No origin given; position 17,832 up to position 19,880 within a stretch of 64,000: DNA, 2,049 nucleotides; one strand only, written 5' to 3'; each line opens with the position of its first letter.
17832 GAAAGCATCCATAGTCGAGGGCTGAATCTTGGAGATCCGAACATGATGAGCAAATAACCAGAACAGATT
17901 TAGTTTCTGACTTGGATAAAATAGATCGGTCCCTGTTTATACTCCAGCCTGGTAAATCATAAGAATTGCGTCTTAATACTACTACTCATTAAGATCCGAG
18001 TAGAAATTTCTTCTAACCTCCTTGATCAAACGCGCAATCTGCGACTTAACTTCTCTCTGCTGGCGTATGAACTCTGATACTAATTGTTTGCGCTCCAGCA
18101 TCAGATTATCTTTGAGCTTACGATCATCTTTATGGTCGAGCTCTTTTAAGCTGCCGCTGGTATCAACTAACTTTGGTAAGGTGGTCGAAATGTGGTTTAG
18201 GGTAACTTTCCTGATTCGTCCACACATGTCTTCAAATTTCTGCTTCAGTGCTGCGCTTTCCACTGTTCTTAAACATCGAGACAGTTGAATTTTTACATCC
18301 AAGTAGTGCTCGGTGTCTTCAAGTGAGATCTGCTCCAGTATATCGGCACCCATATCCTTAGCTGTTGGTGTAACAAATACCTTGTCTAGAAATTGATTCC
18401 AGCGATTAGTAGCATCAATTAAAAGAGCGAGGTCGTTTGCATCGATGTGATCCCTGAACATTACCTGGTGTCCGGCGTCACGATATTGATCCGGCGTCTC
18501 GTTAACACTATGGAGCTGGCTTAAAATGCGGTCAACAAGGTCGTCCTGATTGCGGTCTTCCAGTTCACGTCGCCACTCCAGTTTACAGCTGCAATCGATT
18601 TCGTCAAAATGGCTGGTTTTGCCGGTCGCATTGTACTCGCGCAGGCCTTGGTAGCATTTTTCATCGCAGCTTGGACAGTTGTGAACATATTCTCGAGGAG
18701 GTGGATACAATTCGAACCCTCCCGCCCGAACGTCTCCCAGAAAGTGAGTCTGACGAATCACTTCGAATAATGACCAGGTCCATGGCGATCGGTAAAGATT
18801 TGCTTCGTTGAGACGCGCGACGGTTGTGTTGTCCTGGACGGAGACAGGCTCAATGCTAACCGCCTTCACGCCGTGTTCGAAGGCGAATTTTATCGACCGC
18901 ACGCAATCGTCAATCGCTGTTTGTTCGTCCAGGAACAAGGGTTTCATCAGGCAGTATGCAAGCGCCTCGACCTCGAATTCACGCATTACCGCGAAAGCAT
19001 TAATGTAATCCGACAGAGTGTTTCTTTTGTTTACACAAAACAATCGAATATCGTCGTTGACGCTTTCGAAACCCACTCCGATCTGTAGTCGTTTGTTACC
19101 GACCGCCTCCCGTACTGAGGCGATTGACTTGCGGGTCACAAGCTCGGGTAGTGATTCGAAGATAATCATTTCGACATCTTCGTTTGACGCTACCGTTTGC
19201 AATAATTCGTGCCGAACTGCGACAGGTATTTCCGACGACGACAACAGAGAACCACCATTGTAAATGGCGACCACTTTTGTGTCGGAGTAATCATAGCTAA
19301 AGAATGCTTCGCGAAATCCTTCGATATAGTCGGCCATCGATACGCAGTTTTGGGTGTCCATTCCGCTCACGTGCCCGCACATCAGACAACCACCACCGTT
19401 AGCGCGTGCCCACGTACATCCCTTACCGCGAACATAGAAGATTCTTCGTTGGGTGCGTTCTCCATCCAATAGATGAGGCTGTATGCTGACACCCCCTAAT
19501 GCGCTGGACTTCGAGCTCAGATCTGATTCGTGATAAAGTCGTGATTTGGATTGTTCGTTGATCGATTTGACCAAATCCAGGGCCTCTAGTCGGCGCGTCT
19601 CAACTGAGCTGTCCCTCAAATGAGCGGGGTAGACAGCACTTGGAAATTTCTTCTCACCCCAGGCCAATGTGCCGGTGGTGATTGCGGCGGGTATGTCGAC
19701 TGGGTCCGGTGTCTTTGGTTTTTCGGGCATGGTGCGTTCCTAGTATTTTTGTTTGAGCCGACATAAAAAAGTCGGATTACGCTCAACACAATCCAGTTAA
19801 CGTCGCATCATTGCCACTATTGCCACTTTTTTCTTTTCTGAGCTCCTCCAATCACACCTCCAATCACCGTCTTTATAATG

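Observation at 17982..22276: Radical-SAM enzyme whose C-terminal domain is duplicated as an inverted stand-alone gene, bracketing an enolase-superfamily gene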

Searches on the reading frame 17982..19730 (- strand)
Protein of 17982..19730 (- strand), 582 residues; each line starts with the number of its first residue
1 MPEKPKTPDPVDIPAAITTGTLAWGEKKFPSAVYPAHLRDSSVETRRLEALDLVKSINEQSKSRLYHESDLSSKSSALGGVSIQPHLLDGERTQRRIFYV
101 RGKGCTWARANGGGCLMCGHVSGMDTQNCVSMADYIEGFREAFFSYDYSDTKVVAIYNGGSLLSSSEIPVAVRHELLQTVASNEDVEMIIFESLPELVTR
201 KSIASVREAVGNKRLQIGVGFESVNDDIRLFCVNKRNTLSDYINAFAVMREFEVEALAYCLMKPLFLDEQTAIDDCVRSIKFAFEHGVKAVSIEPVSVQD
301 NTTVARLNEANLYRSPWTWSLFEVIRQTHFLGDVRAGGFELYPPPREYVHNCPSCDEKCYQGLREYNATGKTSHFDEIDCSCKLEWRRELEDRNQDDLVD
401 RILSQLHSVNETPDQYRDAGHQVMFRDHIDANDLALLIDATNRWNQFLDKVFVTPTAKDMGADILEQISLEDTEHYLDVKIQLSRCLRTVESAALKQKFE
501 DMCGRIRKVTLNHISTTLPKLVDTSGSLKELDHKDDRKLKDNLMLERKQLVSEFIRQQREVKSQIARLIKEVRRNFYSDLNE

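Call 5: search_protein_families(library=pfam, proteins=[window:17982-19730:-], max_evalue=0.01)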
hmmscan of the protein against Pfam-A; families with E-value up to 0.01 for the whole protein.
window:17982-19730:- (582 aa): 0 families

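Call 6: search_protein_families(library=ncbifam, proteins=[window:17982-19730:-], max_evalue=10)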
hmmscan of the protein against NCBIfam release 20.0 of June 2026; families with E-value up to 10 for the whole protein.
window:17982-19730:- (582 aa): 1 family
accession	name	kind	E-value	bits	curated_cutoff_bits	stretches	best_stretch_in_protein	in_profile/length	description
TIGR01210.1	TIGR01210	equivalog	1.3e-60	205.3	212.15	1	98-395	18-308/313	archaeosine biosynthesis radical SAM protein RaSEA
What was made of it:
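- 17982..19730 (-): 582-aa RaSEA-like radical-SAM protein, full ORF including the stop codon. TIGR01210 scores 205.3 bits, E 1.3e-60 (call 6).
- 19440..19730 (-): N-terminal extension (residues 1-97), specific to this subfamily; partly conserved (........, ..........), with a long helix at residues 42-71. This region lies outside the TIGR01210 match (call 6).
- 18546..19439 (-): Radical-SAM core (residues 98-395). It carries the Cx9Cx2C cluster motif (C105, C115, C118) and a second invariant four-Cys group (C352, C355, C380, C382). TIGR01210 positions 18-308 of 313 (call 6).
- On RaSEA / NCBIfam TIGR01210 (equivalog): 205.3 bits, E 1.3e-60 (call 6). Residues 98-395 align to model positions 18-308 of 313 (call 6).
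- Closest known: RaSEA. Same: The match covers the whole model (positions 18-308 of 313) at 205 bits, E 1e-60 (call 6).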

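Call 7: search_protein_families(library=pfam, proteins=[window:17982-19730:-], max_evalue=10)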
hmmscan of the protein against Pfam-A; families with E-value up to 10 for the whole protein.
window:17982-19730:- (582 aa): 1 family
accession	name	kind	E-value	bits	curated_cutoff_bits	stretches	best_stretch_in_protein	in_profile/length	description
PF24746.1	DUF7694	-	0.15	12.3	27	1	317-355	22-58/66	Domain of unknown function (DUF7694)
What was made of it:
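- On Radical SAM superfamily: Pfam PF04055 itself gives no hit for this protein (calls 5, 7).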

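Call 8: search_solved_structures(query=window:17982-19730:-, max_evalue=10, show_alignments=2)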
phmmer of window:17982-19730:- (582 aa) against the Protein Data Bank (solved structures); distinct sequences matched with E-value up to 10: 1.
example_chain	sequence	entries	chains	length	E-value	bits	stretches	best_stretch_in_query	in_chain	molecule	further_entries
6hly_A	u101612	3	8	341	1.4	10.6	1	20-56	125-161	Agropine permease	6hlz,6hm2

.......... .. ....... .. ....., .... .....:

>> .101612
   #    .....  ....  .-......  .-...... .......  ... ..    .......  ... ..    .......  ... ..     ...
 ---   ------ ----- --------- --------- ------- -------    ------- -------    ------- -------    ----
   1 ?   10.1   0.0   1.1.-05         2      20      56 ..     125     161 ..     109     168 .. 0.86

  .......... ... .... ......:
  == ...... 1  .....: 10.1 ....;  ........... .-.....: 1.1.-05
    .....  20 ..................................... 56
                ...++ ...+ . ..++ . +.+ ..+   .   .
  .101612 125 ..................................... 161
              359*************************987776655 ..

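Call 10: find_homologous_proteins(query=window:17982-19730:-, max_evalue=0.001)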
Query window:17982-19730:- (582 aa): 16 proteins with E <= 0.001 among 8000 candidates.
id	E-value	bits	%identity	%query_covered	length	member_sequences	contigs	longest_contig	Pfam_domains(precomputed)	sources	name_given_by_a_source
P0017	0.0e+0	1224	91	100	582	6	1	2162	-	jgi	-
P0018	3.9e-289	978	73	98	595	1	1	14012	-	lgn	-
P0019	6.0e-288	974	71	100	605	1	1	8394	-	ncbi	ncbi:MAG: radical SAM protein [bacterium]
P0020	7.8e-277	937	71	98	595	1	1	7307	-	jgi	jgi:radical SAM enzyme (TIGR01210 family)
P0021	7.5e-214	730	76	70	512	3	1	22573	-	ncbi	-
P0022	7.0e-208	710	77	68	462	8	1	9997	-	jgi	jgi:radical SAM enzyme (TIGR01210 family)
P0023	1.5e-196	672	72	69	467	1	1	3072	-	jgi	-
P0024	8.7e-142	492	56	69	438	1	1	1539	-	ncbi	-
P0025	3.7e-141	490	59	64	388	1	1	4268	-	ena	-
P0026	1.1e-136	475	55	66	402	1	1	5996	-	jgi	-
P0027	6.7e-110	386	47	61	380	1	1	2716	PF04055.28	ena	-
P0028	7.7e-110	386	51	55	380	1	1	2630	-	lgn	-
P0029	1.2e-87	313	43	57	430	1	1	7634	-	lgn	-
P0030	4.2e-63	232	35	63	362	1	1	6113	-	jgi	jgi:radical SAM enzyme (TIGR01210 family)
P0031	4.5e-63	232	36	58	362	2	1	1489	-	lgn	-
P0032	1.9e-56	210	36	54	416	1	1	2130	-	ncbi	-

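Call 12: find_encoding_contigs(protein=P0018, flank=8000, max_places=3)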
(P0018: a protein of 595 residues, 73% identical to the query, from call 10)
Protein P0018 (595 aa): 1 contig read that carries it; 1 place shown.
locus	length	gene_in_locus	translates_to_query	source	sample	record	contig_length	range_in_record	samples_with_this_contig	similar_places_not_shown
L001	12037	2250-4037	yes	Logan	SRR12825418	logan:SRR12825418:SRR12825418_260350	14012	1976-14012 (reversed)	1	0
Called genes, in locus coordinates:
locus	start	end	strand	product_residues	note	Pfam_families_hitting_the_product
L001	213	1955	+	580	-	PF20423:AceK_regulatory, PF06315:AceK_kinase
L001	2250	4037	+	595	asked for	-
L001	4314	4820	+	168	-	PF00582:Usp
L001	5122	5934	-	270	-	PF00106:adh_short, PF08659:KR, PF13561:adh_short_C2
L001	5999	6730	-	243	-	PF00196:GerE, PF08281:Sigma70_r4_2 (weak)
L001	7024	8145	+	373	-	PF00005:ABC_tran, PF08402:TOBE_2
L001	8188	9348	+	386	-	PF01547:SBP_bac_1, PF13531:SBP_bac_11 (weak), PF13416:SBP_bac_8, PF13343:SBP_bac_6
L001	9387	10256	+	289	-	PF00528:BPD_transp_1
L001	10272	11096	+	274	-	PF00528:BPD_transp_1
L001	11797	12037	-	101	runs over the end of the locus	-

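Call 13: find_encoding_contigs(protein=P0019, flank=8000, max_places=3)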
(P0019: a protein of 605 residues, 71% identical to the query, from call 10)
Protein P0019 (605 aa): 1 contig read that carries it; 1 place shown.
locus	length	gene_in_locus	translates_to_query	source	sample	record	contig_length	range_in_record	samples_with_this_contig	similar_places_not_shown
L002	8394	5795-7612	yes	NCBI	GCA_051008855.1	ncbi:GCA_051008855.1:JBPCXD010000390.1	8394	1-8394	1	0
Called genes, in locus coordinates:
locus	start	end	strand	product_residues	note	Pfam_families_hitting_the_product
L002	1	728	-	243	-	PF00815:Histidinol_dh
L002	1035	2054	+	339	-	PF00356:LacI, PF00532:Peripla_BP_1, PF13407:Peripla_BP_4, PF13377:Peripla_BP_3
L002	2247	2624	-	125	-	-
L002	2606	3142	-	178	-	-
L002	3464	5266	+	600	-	PF02690:Na_Pi_cotrans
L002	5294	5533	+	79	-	-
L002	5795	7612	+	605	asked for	-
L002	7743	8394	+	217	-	PF03372:Exo_endo_phos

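Call 14: find_encoding_contigs(protein=P0021, flank=8000, max_places=3)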
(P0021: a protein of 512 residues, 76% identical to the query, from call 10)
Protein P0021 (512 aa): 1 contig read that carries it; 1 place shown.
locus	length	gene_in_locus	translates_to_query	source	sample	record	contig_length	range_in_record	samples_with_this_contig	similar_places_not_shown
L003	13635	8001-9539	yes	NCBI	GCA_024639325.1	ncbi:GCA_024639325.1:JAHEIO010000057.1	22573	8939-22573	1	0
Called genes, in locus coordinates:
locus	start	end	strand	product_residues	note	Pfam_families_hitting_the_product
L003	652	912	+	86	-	-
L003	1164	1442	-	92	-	-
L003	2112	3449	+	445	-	PF00202:Aminotran_3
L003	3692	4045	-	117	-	-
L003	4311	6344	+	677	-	PF01590:GAF, PF13185:GAF_2, PF13492:GAF_3, PF00990:GGDEF, PF00563:EAL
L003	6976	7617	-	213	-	PF01810:LysE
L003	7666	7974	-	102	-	-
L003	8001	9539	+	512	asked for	-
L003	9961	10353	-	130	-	PF01694:Rhomboid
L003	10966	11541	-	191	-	-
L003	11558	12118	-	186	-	-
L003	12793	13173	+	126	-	-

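Call 49: search_solved_structures(query=A1, max_evalue=1, show_alignments=1)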
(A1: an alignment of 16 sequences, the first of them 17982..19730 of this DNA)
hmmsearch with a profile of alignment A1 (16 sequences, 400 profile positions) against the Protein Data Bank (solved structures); distinct sequences matched with E-value up to 1: 2.
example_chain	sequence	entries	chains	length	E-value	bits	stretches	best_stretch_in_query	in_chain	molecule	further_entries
9qgv_A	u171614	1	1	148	0.048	15.6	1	68-142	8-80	Nicking endonuclease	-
9qgx_A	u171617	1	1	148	0.083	14.8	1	68-142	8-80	Nicking endonuclease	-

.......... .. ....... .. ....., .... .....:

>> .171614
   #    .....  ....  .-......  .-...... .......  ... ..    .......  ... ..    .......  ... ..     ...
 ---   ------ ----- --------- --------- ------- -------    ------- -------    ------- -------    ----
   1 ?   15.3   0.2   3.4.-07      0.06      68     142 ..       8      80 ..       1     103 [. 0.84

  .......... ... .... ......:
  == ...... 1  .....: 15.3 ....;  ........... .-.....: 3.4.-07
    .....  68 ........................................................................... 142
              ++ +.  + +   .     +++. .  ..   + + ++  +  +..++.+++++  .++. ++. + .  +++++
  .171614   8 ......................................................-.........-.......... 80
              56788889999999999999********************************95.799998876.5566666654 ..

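Call 52: search_protein_families(library=padloc, proteins=[window:17982-19730:-], max_evalue=0.1)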
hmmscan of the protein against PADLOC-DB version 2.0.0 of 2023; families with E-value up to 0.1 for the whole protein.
window:17982-19730:- (582 aa): 0 families
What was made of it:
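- On Any annotated protein domain family, for the duplicated helical domain: NCBIfam gives none (call 6) and PADLOC gives none (call 52).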

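Call 57: predict_structure(alignment_id=A1)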
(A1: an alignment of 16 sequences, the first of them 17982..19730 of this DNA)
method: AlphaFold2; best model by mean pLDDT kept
length: 582 residues; sequences in the alignment: 16
mean_pLDDT: 77.6   pTM: 0.65
mean pLDDT of the five models: 77.6, 76.1, 74.6, 71.3, 70.6
residues with pLDDT >= 90: 235; 70-90: 159; 50-70: 115; < 50: 73
segments of 3 or more residues with pLDDT < 50: 1-32, 412-428, 454-456, 461-474, 578-582
pLDDT, mean of each block of 10 residues (from residue 1): 35 30 36 57 75 87 78 73 93 95 84 79 81 93 95 94 92 97 97 95 96 96 90 87 96 97 93 97 97 93 90 93 97 89 81 90 94 91 92 81 85 36 40 63 63 49 47 51 58 61 66 66 70 74 76 73 69 55 42
secondary structure, 60 per line:
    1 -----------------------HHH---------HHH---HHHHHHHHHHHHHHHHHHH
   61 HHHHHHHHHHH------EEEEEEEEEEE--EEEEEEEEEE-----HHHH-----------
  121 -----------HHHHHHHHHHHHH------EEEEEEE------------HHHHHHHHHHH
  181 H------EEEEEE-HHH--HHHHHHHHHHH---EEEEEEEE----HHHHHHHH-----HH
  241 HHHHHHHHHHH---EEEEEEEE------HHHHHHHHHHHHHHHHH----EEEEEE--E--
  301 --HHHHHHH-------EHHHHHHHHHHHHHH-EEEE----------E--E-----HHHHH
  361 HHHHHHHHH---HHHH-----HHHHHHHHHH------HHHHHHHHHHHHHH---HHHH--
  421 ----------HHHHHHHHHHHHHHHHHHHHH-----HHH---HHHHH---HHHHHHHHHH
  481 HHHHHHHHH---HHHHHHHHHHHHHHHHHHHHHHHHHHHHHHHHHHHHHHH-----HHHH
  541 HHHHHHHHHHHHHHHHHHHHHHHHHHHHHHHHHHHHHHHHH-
elements in order: H42-71 E78-88 E91-100 H106-109 H132-144 E151-157 H170-181 E188-193 H200-210 E214-221 H226-233 H239-251 E255-262 H269-285 E290-295 H303-309 H318-331 E333-336 H356-369 H373-376 H382-391 H398-411 H415-418 H431-451 H463-467 H471-489 H493-531 H537-581
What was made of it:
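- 17982..19730 (-): AlphaFold core pLDDT >90 (call 57).
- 19440..19730 (-): AlphaFold secondary structure (call 57).
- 18447..18497 (-): Flexible linker (residues 412-428) between the core and the tail. pLDDT <50 for residues 412-428 (call 57).
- Flexible linker: call 57.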

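Call 61: fold_search(model_id=the predicted structure, library=pdb)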
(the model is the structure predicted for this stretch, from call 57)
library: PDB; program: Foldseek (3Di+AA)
matches with E <= 10: 1124; with E <= 0.001: 28
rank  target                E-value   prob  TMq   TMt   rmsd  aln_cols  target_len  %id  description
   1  8pty_C                1.3e-06  1.00  0.30  0.39   6.2       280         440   16  Cryo-EM structure of human Elp123 in complex with 5'-deoxyadenosine and methionine (released 2024-04-17)
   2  8ptx_C                6.3e-06  1.00  0.35  0.37   6.3       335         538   16  Cryo-EM structure of human Elp123 in complex with tRNA, acetyl-CoA, 5'-deoxyadenosine and methionine (released 2024-04-17)
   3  8asw_C                6.3e-06  1.00  0.34  0.38  11.5       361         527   16  Cryo-EM structure of yeast Elp123 in complex with alanine tRNA (released 2022-12-07)
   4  6wte_A                6.3e-06  1.00  0.27  0.28  22.0       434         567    9  Structure of radical S-adenosylmethionine methyltransferase, TsrM, from Kitasatospora setae with cobalamin and [4Fe-4S (released 2020-12-23)
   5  6qk7_C                7.0e-06  1.00  0.35  0.44   5.9       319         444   16  Elongator catalytic subcomplex Elp123 lobe (released 2019-07-17)
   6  8asv_C                1.3e-05  1.00  0.30  0.37   6.6       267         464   16  Cryo-EM structure of yeast Elongator complex (released 2022-12-07)
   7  8fo0                  1.7e-05  1.00  0.29  0.60   6.3       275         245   13  The structure of a crystallizable variant of E. coli pyruvate formate-lyase activating enzyme bound to a partially cleav (released 2023-05-24)
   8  8avg_C                2.0e-05  1.00  0.30  0.39   5.9       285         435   15  Cryo-EM structure of mouse Elp123 with bound SAM (released 2022-12-07)
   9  6ia8                  2.1e-05  1.00  0.30  0.40   5.4       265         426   12  Apo crystal structure of archaeal Methanocaldococcus infernus Elp3 (del1-19) (released 2019-02-20)
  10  9ccb                  2.9e-05  1.00  0.30  0.40   8.5       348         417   15  X-ray crystal structure of methyl-coenzyme M reductase glutamine methylase (MgmA) from Methanothermobacter marburgensis  (released 2025-01-01)
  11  6iad                  3.5e-05  1.00  0.32  0.42   5.1       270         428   12  Apo crystal structure of archaeal Methanocaldococcus infernus Elp3 (del1-54) (released 2019-02-20)
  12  6wte_B                3.7e-05  1.00  0.28  0.30  22.7       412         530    9  Structure of radical S-adenosylmethionine methyltransferase, TsrM, from Kitasatospora setae with cobalamin and [4Fe-4S (released 2020-12-23)
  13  3c8f                  3.9e-05  1.00  0.30  0.61   6.2       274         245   13  4Fe-4S-Pyruvate formate-lyase Activating Enzyme with partially disordered AdoMet (released 2008-10-28)
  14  6wtf_B                4.1e-05  1.00  0.27  0.29   5.0       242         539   10  Structure of radical S-adenosylmethionine methyltransferase, TsrM, from Kitasatospora setae with tryptophan substrate  (released 2020-12-23)
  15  6wtf_A                4.5e-05  1.00  0.27  0.29   5.1       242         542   10  Structure of radical S-adenosylmethionine methyltransferase, TsrM, from Kitasatospora setae with tryptophan substrate  (released 2020-12-23)
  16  5l7j                  1.0e-04  1.00  0.29  0.40   4.3       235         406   13  Crystal Structure of Elp3 from Dehalococcoides mccartyi (released 2016-08-03)
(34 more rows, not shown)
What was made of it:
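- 18546..19439 (-): Foldseek to Elp3, PFL-AE, LipA and others, probability 1.0, E 1e-6 to 1e-3 (call 61).
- On Radical SAM superfamily: Foldseek probability is 1.0 to Elp3, PFL-AE, LipA, LAM and others (call 61).
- Closest known: RaSEA. Same: The radical-SAM fold is of the Elp3 type (call 61).
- Closest known: Elp3 radical-SAM domain. Same: These are the best structural matches to the core: 8pty_C, 8asw_C, 6ia8 and 5l7j, at E 1e-6 to 1e-4 (call 61).
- PFL-activating enzyme is among the structural matches (TM 0.60 on the target, call 61). The best structural and sequence relatives are RNA-modifying enzymes, RaSEA and Elp3 (calls 6, 61).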
